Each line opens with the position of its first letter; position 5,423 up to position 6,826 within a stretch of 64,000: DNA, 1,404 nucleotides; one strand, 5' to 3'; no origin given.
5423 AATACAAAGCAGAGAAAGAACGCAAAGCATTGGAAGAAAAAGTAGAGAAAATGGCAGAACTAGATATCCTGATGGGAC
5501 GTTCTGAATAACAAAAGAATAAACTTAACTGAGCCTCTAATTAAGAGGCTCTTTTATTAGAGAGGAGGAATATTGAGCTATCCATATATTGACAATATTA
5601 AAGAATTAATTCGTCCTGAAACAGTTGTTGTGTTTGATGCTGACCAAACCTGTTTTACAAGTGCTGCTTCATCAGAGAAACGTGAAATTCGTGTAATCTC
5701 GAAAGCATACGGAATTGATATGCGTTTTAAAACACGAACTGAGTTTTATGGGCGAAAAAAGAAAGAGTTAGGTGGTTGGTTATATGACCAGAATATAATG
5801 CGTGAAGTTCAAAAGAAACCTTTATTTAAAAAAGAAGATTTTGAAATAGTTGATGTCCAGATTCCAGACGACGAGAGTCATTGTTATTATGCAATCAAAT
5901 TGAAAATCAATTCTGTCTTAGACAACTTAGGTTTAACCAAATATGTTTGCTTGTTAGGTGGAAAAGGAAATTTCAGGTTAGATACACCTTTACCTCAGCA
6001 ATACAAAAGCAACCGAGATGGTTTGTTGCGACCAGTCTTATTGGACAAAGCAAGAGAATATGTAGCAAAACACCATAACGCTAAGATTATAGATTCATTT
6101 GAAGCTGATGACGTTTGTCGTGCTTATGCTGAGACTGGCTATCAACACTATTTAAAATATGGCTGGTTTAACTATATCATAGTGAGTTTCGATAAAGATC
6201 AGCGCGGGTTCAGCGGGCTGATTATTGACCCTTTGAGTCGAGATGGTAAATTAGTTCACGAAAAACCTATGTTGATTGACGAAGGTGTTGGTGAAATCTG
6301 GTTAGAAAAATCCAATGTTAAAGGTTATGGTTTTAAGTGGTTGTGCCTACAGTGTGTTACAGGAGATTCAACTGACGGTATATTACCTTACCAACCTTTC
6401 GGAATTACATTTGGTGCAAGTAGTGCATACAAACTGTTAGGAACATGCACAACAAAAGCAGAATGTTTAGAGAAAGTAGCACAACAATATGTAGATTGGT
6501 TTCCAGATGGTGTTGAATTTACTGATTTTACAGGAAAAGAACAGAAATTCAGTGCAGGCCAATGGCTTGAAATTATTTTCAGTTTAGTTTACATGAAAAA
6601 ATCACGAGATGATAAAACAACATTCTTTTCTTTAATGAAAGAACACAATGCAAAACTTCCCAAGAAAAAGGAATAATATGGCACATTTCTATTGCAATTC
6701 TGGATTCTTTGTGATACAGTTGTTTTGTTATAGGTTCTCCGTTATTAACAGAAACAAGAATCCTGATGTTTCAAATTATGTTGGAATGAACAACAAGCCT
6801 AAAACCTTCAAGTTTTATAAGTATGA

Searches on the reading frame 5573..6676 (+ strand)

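Call 32: search_protein_families(library=phrogs, proteins=[window:5573-6676:+], max_evalue=0.00001)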
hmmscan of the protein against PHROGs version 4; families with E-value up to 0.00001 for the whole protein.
window:5573-6676:+ (367 aa): 1 family
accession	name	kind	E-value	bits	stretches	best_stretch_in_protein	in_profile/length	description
phrog_107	-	DNA, RNA and nucleotide metabolism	2.4e-57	196.3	1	8-360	111-378/542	exonuclease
